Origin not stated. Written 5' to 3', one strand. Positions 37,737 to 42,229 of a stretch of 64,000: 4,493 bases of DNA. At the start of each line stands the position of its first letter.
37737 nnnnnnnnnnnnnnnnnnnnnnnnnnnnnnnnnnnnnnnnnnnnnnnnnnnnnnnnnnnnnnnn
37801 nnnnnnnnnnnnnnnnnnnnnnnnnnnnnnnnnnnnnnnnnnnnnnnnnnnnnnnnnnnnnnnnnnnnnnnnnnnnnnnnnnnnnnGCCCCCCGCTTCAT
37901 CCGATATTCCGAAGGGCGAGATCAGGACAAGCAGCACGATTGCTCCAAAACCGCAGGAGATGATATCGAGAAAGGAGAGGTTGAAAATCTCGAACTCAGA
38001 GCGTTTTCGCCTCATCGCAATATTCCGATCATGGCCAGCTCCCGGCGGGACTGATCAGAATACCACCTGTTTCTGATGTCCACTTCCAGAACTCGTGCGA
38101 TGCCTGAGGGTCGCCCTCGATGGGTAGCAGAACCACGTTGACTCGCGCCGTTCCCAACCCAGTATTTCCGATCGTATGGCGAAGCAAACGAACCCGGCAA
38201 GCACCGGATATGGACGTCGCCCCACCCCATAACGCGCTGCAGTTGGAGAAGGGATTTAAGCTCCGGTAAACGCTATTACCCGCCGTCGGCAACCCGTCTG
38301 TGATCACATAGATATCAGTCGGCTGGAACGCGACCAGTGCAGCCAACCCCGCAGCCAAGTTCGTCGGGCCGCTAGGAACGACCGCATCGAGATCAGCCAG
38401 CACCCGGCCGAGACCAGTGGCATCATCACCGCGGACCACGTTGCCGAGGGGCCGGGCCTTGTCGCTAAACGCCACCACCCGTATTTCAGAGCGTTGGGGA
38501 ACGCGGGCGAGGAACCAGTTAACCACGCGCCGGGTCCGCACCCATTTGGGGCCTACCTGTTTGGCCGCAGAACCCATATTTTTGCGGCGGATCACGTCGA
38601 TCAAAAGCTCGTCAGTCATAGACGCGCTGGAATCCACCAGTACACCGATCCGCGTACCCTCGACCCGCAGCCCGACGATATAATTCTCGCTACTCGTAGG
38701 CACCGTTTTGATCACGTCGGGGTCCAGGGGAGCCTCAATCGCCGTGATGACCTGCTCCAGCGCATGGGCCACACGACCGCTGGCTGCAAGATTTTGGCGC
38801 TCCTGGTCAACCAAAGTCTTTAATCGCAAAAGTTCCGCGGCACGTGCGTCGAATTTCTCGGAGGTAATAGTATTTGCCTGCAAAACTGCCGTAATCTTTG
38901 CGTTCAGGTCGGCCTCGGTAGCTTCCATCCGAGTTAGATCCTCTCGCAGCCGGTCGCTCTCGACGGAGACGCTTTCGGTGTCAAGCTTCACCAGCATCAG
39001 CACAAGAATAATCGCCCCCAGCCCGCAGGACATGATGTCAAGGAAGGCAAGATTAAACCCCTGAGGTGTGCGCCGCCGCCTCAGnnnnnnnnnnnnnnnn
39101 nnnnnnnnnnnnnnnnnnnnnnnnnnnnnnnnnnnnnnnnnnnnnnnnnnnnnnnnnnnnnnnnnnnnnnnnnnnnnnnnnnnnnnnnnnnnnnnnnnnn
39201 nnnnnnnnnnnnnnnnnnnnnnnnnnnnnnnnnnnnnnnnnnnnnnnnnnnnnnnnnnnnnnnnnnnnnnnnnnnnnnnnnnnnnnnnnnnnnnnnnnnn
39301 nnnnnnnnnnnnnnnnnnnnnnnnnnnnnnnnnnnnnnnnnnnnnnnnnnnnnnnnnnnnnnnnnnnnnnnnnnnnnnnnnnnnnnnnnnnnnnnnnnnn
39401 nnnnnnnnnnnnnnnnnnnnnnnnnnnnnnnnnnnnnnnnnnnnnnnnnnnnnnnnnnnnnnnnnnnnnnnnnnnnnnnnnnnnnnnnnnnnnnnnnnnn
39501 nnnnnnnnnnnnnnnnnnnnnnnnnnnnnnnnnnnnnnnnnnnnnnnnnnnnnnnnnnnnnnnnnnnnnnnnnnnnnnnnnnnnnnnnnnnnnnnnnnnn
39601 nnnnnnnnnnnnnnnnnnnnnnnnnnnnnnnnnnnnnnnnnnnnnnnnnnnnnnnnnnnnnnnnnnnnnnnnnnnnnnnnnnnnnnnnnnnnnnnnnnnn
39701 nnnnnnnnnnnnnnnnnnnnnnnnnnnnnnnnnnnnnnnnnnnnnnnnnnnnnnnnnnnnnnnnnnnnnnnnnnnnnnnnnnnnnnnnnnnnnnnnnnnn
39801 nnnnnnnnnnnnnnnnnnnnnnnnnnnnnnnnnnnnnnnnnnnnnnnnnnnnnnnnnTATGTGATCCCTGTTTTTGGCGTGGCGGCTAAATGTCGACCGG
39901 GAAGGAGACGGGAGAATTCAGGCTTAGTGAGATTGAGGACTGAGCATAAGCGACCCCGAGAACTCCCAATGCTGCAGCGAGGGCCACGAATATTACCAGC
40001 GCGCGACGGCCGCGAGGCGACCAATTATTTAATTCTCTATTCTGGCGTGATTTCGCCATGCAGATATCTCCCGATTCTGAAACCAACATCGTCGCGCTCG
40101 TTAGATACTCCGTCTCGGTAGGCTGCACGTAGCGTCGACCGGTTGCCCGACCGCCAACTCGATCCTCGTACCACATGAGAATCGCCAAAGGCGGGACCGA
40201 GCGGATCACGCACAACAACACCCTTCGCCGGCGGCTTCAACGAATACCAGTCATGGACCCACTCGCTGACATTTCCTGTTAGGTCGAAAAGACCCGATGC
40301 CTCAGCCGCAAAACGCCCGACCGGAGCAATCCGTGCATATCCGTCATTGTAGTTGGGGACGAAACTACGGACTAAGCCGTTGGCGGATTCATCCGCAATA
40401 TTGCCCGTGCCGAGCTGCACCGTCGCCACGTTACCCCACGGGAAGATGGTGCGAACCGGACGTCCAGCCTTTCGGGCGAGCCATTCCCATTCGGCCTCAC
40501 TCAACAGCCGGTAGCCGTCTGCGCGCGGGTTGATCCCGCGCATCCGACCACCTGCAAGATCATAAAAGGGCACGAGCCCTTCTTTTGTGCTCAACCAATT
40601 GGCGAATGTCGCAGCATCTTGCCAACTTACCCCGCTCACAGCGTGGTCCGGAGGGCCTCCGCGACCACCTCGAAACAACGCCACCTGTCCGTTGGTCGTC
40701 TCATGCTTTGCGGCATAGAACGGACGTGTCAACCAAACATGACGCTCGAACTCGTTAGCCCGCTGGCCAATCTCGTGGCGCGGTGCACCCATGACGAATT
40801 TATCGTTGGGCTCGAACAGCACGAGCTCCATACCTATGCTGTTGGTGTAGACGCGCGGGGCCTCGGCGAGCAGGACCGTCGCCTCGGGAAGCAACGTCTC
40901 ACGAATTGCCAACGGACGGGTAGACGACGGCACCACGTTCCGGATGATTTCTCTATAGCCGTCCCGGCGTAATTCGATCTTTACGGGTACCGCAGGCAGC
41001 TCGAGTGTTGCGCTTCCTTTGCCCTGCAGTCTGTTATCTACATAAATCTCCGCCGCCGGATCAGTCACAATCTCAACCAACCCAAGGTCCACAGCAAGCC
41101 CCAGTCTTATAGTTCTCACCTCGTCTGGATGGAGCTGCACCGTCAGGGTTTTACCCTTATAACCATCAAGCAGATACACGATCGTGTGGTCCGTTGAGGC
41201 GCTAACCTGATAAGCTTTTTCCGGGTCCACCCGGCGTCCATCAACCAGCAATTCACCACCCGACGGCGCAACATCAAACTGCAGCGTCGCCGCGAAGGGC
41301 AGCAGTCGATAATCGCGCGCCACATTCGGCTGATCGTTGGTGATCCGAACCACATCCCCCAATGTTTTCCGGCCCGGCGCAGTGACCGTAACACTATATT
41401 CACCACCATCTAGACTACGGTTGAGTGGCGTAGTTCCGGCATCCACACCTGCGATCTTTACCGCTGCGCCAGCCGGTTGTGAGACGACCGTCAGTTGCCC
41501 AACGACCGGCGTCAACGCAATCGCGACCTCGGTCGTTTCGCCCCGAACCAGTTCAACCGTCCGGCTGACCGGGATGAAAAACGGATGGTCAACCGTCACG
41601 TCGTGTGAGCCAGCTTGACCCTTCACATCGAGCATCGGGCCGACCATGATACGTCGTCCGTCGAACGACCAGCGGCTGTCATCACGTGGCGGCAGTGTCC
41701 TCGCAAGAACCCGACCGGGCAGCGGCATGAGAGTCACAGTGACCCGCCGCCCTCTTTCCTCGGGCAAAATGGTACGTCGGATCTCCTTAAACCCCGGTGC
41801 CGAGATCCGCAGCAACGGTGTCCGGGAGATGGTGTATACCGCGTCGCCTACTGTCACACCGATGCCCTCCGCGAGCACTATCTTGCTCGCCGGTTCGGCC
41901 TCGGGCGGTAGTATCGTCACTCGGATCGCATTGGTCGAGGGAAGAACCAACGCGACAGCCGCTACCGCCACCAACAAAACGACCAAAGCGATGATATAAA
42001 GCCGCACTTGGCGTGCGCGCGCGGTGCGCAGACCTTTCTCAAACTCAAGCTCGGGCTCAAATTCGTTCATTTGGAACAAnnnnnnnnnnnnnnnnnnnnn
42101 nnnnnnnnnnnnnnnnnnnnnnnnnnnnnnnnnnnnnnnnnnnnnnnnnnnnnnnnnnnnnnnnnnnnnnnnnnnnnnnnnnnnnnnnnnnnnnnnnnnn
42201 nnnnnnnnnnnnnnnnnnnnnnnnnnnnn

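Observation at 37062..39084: Two paralogous vWA proteins carry an ExbD/TolR-type N-terminal helix with the membrane-embedded Asp, replacing the usual periplasmic ExbD domain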

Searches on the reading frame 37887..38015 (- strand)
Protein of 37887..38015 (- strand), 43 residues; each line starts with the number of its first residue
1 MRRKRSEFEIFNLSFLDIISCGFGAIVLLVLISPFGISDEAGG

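Call 26: search_solved_structures(query=A1, max_evalue=10, show_alignments=5)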
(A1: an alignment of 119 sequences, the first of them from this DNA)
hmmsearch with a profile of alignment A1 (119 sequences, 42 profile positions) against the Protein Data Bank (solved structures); distinct sequences matched with E-value up to 10: 0.
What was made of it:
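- Tried and rejected: No hit at E <= 10 (call 26).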

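Call 27: search_protein_families(library=pfam, alignment_id=A1, max_evalue=10)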
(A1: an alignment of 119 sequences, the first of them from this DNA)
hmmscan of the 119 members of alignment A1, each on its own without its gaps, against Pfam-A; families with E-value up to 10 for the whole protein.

A. member 1, seq(43 aa): 0 families

B. families by the number of members that match (of 119 scanned): 17 families
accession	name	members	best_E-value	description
PF04226.18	Transgly_assoc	4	0.011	Transglycosylase associated protein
PF11174.13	DUF2970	2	0.0077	Protein of unknown function (DUF2970)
PF14029.11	DUF4244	2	0.11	Protein of unknown function (DUF4244)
PF11803.13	UXS1_N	1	0.018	UDP-glucuronate decarboxylase N-terminal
PF09578.15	Spore_YabQ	1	0.02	Spore cortex protein YabQ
PF11660.13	DUF3262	1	0.025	Protein of unknown function (DUF3262)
PF06305.16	LapA_dom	1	0.026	Lipopolysaccharide assembly protein A domain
PF14074.11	DUF4257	1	0.026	Protein of unknown function (DUF4257)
PF24124.1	YphA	1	0.052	YphA-like integral membrane protein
PF22812.1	CR_prot_dom_plant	1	0.059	Plant cysteine-rich protein domain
PF21165.2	FGFR3_TM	1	0.072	Fibroblast growth factor receptor 3 transmembrane domain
PF00534.26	Glycos_transf_1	1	0.072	Glycosyl transferases group 1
PF17094.10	UPF0715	1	0.094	Uncharacterised protein family (UPF0715)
PF25689.1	HHV_U21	1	0.13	Human herpesvirus U21 glycoprotein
PF08656.15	DASH_Dad3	1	0.19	DASH complex subunit Dad3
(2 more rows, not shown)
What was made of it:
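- On ExbD/TolR (PF02472): 0 of 119 N-terminal fragments hit the model (call 27).
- The Pfam ExbD model hits 0 of 119 N-terminal fragments (call 27).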

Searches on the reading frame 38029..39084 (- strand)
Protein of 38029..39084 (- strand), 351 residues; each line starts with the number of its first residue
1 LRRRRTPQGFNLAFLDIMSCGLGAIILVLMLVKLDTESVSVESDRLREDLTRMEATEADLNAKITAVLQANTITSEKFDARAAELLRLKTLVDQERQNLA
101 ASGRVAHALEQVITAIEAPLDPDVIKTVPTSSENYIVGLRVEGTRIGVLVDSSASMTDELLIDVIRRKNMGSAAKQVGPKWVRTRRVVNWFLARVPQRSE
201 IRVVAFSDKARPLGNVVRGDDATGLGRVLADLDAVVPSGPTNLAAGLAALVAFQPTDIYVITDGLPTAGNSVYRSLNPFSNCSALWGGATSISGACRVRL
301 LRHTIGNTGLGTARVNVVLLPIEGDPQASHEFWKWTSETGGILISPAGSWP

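Call 7: search_protein_families(library=pfam, proteins=[window:38029-39084:-], max_evalue=0.1)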
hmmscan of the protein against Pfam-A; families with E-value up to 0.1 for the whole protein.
window:38029-39084:- (351 aa): 1 family
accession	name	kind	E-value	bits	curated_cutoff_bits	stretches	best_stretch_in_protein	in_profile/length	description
PF13519.12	VWA_2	-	1.4e-05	26.1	27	1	148-264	3-106/107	von Willebrand factor type A domain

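Call 8: search_protein_families(library=ncbifam, proteins=[window:38029-39084:-], max_evalue=0.1)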
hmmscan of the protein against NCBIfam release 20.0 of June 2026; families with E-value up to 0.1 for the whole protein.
window:38029-39084:- (351 aa): 1 family
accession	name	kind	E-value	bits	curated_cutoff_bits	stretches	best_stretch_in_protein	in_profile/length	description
NF007686.0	PRK10361.1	equivalog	0.012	14.2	810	1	35-100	73-139/475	DNA recombination protein RmuC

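Call 22: find_homologous_proteins(query=window:38032-39084:-)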
Query seq(351 aa) (351 aa): 856 proteins with E <= 0.001 among 8000 candidates; the best 120 are listed.
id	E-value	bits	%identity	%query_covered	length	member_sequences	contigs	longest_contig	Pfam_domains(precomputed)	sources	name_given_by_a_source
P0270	1.4e-212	723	100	95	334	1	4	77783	-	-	-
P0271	5.5e-164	563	77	95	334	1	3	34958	PF13519.13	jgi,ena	-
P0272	4.2e-161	554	76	95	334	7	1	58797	PF13519.13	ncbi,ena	-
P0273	9.5e-161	553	77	95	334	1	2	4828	PF13519.13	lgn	-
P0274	1.3e-160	552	75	95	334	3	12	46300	-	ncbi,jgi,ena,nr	ncbi:MAG: VWA domain-containing protein [Rhodospirillaceae bacterium]|jgi:hypothetical protein|nr:VW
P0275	1.0e-159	549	75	95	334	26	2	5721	PF13519.13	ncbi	-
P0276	1.6e-159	549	76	95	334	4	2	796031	PF13519.13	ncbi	ncbi:MAG: vWA domain-containing protein [Alphaproteobacteria bacterium]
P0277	1.2e-158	546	75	95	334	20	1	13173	-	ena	-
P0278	3.6e-148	511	70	95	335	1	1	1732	-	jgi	-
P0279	6.8e-137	474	62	100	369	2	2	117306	-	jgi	jgi:hypothetical protein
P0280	5.1e-126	439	61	95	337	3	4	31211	PF13519.13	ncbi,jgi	jgi:hypothetical protein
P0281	1.1e-120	421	56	100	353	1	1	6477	PF13519.13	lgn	-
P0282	1.2e-119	418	58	95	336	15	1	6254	-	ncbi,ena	-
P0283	3.5e-119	416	60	95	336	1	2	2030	-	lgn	-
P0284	4.1e-119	416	57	95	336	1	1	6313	PF13519.13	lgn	-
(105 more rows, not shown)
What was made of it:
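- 38032..38652 (-): F vWA domain, residues 145-351. MIDAS residues are D151-S153-S155 (38620-38634), T241 and D263. C282 and C296 are invariant. Pfam VWA_2 scores 26.1 bits for this protein (cut-off 27); VWA_2 is on record for most homologues (calls 7, 22).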

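Call 56: predict_structure(alignment_id=A4)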
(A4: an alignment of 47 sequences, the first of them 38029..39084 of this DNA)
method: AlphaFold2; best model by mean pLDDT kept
length: 351 residues; sequences in the alignment: 47
mean_pLDDT: 78.3   pTM: 0.58
mean pLDDT of the five models: 78.3, 76.4, 74.7, 74.2, 69.6
residues with pLDDT >= 90: 109; 70-90: 150; 50-70: 57; < 50: 35
segments of 3 or more residues with pLDDT < 50: 1-17, 119-136
pLDDT, mean of each block of 10 residues (from residue 1): 37 46 60 55 72 84 84 83 85 86 82 66 42 49 94 72 73 85 91 92 95 94 94 92 92 94 86 69 73 85 89 92 74 94 81 56
secondary structure, 60 per line:
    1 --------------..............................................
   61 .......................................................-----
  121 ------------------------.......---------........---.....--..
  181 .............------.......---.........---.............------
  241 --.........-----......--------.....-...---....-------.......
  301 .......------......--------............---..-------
elements in order: H15-115 E145-151 H161-168 H172-176 H179-193 E200-206 E210-218 H222-234 H243-251 E257-262 H271-275 H283-286 H294-307 E314-319 H328-339
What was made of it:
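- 38740..38988 (-): F periplasmic helical stalk, residues 33-115. AF2 predicts a continuous helix over residues 15-115 (call 56).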

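Call 58: search_protein_families(library=padloc, proteins=[window:38029-39084:-], max_evalue=0.01)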
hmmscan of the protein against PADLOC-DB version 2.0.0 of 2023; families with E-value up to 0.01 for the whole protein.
window:38029-39084:- (351 aa): 0 families

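Call 80: fold_search(model_id=the predicted structure, library=pdb)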
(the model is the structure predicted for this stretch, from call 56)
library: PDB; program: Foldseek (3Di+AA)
matches with E <= 10: 1190; with E <= 0.001: 184
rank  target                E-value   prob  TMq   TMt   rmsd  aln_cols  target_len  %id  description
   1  6pyo_B                2.6e-07  1.00  0.36  0.74   4.8       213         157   18  Calcium Activated Chloride Channel Regulator 1 (CLCA1) VWA Domain (released 2020-01-29)
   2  7ba2_B                3.3e-07  1.00  0.34  0.29   8.3       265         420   15  D319A mutant of the PilB minor pilin from Streptococcus sanguinis (released 2021-04-28)
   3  7b7p_A                4.0e-07  1.00  0.37  0.32   7.9       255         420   16  PilB minor pilin from Streptococcus sanguinis (released 2021-04-28)
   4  9c4f_I                5.1e-07  1.00  0.36  0.63   4.1       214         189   15  Infectious B19V capsid (released 2024-10-16)
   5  6pyx_A                5.8e-07  1.00  0.35  0.71   5.4       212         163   16  Calcium Activated Chloride Channel Regulator 1 (CLCA1) VWA Domain (released 2020-01-29)
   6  9pd5_E                7.4e-07  1.00  0.32  0.31   7.0       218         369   18  NER dual incision complex - NoF (released 2026-02-18)
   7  6pyo_A                9.5e-07  1.00  0.36  0.73   4.8       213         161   17  Calcium Activated Chloride Channel Regulator 1 (CLCA1) VWA Domain (released 2020-01-29)
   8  7ba2_A                9.5e-07  1.00  0.36  0.31   8.1       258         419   16  D319A mutant of the PilB minor pilin from Streptococcus sanguinis (released 2021-04-28)
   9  6fpy_B                1.1e-06  1.00  0.36  0.22   4.5       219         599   14  Inter-alpha-inhibitor heavy chain 1, wild type (released 2019-02-27)
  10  6fpz_A                1.3e-06  1.00  0.35  0.22   4.5       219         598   14  Inter-alpha-inhibitor heavy chain 1, D298A (released 2019-02-27)
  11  6fpy_A                1.5e-06  1.00  0.36  0.22   4.4       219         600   14  Inter-alpha-inhibitor heavy chain 1, wild type (released 2019-02-27)
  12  9rt2_C1               1.7e-06  1.00  0.34  0.41   5.9       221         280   16  NetF - ANTXR2 structure (C4) (released 2026-02-18)
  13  4fx5                  2.1e-06  1.00  0.35  0.29   5.2       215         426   16  von Willebrand factor type A from Catenulispora acidiphila (released 2012-07-18)
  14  9rt4_C1               4.0e-06  1.00  0.28  0.34   5.7       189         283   19  NetF - ANTXR2 local refinement focused (released 2026-02-18)
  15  7mix_D                5.1e-06  1.00  0.34  0.14   6.2       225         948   13  Human N-type voltage-gated calcium channel Cav2.2 in the presence of ziconotide at 3.0 Angstrom resolution (released 2021-07-07)
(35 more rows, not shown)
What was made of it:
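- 38032..38652 (-): Foldseek against the PDB finds the CLCA1 VWA domain at 2.6e-7 with TMt 0.74 (call 80).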

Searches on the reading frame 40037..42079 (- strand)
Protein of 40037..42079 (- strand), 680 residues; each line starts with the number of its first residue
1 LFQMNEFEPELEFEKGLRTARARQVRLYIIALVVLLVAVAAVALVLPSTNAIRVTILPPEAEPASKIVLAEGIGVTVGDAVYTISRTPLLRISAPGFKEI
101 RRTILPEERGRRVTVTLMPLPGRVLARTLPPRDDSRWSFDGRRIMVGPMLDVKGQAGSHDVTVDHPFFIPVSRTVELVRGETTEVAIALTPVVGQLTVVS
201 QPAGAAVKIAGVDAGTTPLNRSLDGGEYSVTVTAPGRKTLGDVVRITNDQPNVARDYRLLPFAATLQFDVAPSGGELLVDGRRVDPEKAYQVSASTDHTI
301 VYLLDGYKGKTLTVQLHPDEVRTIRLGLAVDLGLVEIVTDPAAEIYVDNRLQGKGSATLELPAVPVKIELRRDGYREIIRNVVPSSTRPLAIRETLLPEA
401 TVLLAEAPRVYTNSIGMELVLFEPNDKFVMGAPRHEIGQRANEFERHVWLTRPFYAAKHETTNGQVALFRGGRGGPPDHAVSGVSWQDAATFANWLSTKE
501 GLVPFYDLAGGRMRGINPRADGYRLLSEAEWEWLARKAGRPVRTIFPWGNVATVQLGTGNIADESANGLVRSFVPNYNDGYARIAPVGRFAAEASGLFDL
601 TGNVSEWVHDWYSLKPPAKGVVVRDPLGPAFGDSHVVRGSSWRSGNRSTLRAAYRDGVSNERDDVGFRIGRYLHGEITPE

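Call 7: search_protein_families(library=pfam, proteins=[window:40037-42079:-], max_evalue=0.1)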
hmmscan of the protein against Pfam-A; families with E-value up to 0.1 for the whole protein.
window:40037-42079:- (680 aa): 3 families
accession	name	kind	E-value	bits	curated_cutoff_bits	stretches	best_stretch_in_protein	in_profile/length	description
PF03781.23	FGE-sulfatase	-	1.1e-29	104.4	23.3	1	476-669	88-253/255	Sulfatase-modifying factor enzyme 1-like domain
PF08308.17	PEGA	-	1.8e-24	85.9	20.8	2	194-250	2-59/71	PEGA domain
PF13620.12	CarboxypepD_reg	-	1.1e-06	29.3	32.3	0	222-253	44-76/82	Carboxypeptidase regulatory-like domain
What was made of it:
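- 40037..42079 (-): Gene D, 680 aa. It has an N-terminal membrane anchor, PEGA domains and a C-terminal FGE-sulfatase-fold domain. It is a conserved operon partner. Pfam PEGA matches at 1.8e-24 and FGE-sulfatase at 1.1e-29 (call 7).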

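Call 8: search_protein_families(library=ncbifam, proteins=[window:40037-42079:-], max_evalue=0.1)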
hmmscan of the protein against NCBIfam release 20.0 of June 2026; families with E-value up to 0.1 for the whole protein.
window:40037-42079:- (680 aa): 10 families
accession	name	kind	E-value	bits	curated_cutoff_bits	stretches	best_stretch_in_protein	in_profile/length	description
TIGR03525.2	GldK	equivalog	3.7e-16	59.4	350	1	479-656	220-388/408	T9SS ring complex lipoprotein PorK/GldK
NF051459.1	pyoverdine_PvdO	equivalog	2.8e-13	49.6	500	1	419-671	36-278/280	dihydropyoverdine dehydrogenase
NF041186.1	SenA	equivalog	7.8e-08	32.1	420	1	451-668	245-379/382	selenoneine synthase SenA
TIGR02171.1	Fb_sc_TIGR02171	subfamily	6e-07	27.8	544.35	1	439-669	57-279/912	TIGR02171 family lipoprotein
TIGR03440.2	egtB_TIGR03440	equivalog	7e-05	22.1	360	1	521-656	291-397/413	ergothioneine biosynthesis protein EgtB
TIGR04344.1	ovoA_Nterm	equivalog_domain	0.00019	20.4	400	1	523-655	320-432/444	5-histidylcysteine sulfoxide synthase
NF047815.1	LIC10124_lipo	equivalog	0.00034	19.3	650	1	138-231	212-308/516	LIC10124 family lipoprotein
TIGR03524.1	GldJ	equivalog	0.0025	16.6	458.2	1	523-612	264-365/559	gliding motility lipoprotein GldJ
TIGR03530.1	GldJ_short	equivalog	0.013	14.5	382.9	0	577-612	282-317/396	gliding motility lipoprotein GldJ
TIGR04373.1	egtB_X_signatur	signature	0.042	13.9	71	1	629-668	7-47/50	EgtB-related enzyme signature domain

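Call 58: search_protein_families(library=padloc, proteins=[window:40037-42079:-], max_evalue=0.01)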
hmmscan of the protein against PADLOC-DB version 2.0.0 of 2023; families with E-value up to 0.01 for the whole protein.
window:40037-42079:- (680 aa): 0 families

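Call 70: search_solved_structures(query=window:40037-42079:-, max_evalue=0.001)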
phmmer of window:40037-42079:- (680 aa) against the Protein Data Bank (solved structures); distinct sequences matched with E-value up to 0.001: 21.
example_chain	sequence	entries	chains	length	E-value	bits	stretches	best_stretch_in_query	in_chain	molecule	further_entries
5aoh_A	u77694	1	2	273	1.3e-10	43.5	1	478-617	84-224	Spore coat protein CotH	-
5nxl_A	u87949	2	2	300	2.6e-10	42.5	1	522-643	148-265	Non-specific serine/threonine protein kinase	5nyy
6s07_A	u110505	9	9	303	2.6e-10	42.5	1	522-643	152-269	Formylglycine-generating enzyme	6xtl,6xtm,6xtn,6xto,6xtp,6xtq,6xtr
2aft_X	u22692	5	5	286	4.2e-10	41.8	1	522-651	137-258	Sulfatase modifying factor 1 | Sulfatase-modifying factor 1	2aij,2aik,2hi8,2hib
31dc_A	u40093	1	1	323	7.3e-10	41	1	522-651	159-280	Formylglycine-generating enzyme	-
2afy_X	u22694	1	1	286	1e-09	40.5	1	522-651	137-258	Sulfatase modifying factor 1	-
2aii_X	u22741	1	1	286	1e-09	40.5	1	522-647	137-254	Sulfatase modifying factor 1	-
1y1e_X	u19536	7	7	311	1.4e-09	40.1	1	522-647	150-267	C-alpha-formyglycine-generating enzyme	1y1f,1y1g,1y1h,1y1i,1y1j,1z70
5ssy_A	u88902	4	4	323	1.6e-09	39.9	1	522-647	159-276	Formylglycine-generating enzyme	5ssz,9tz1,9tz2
5ssx_A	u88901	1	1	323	1.7e-09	39.8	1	522-647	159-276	Formylglycine-generating enzyme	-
8aru_A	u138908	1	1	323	1.7e-09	39.8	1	522-647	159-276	Formylglycine-generating enzyme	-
9myj_B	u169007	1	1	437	2.6e-08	35.9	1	474-669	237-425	Lipoprotein, putative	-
9p6h_B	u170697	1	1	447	2.7e-08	35.8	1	474-669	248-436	Lipoprotein, putative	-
9mzu_A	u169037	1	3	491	3.3e-08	35.6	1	474-669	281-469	PorK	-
9ots_A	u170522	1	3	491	3.3e-08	35.6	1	474-669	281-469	Por secretion system protein porK/gldK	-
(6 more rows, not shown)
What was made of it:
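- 40037..42079 (-): PDB matches to FGE (2.6e-10) and PorK (3.3e-8) are of similar strength (call 70).
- Closest known: GldLM / PorLM with PorK/GldK. Same: D hits the GldK model at 3.7e-16 and PorK chains at 3.3e-8 (calls 8, 70).
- Closest known: GldLM / PorLM with PorK/GldK. Different: D matches true FGE enzymes at least as well as PorK (call 70), and its GldK score of 59 bits is far below the 350-bit cut-off (call 8).
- Tried and rejected: True FGE enzymes match at least as well (call 70).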
